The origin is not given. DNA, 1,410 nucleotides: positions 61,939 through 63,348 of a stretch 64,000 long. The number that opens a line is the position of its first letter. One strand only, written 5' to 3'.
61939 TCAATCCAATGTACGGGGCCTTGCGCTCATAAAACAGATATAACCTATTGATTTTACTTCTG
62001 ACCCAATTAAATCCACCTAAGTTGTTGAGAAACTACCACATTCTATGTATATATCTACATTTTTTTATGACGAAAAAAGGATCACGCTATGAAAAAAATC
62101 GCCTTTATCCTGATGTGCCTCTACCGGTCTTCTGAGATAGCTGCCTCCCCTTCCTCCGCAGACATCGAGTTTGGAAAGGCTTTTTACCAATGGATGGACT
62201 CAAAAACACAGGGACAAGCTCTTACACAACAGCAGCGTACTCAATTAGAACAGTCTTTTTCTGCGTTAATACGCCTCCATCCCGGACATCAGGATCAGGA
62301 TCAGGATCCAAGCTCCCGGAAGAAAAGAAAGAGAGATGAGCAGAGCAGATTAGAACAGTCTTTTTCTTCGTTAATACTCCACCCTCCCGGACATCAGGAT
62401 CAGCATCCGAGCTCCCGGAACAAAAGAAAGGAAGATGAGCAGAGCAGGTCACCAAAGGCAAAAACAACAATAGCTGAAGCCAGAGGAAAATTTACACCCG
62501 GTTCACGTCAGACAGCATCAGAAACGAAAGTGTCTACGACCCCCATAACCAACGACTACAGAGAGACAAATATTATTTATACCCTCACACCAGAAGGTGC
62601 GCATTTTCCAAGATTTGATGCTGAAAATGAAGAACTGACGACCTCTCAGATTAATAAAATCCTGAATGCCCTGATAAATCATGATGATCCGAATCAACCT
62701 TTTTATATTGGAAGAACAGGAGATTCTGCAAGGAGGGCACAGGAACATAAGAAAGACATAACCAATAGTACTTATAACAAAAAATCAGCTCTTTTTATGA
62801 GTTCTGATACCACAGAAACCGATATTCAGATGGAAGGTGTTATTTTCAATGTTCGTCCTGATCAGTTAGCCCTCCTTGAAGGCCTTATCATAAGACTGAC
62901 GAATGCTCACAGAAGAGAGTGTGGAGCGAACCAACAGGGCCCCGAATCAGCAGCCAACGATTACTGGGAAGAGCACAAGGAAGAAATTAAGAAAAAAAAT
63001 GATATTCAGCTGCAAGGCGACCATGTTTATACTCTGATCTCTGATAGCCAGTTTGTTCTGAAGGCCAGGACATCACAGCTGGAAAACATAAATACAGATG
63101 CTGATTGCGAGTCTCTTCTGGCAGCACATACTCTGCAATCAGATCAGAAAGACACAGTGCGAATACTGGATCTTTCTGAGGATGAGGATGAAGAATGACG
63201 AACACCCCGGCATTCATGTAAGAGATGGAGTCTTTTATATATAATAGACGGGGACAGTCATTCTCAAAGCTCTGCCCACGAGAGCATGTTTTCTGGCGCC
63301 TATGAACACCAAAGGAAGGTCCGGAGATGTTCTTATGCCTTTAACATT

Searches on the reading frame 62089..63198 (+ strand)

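Call 29: search_protein_families(library=pfam, proteins=[window:62089-63198:+], max_evalue=0.1)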
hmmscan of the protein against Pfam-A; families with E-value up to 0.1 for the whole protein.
window:62089-63198:+ (369 aa): 1 family
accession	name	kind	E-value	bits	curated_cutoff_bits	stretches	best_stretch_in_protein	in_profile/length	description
PF01541.30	GIY-YIG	-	0.0045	17.7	22.6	1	203-273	12-74/78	GIY-YIG catalytic domain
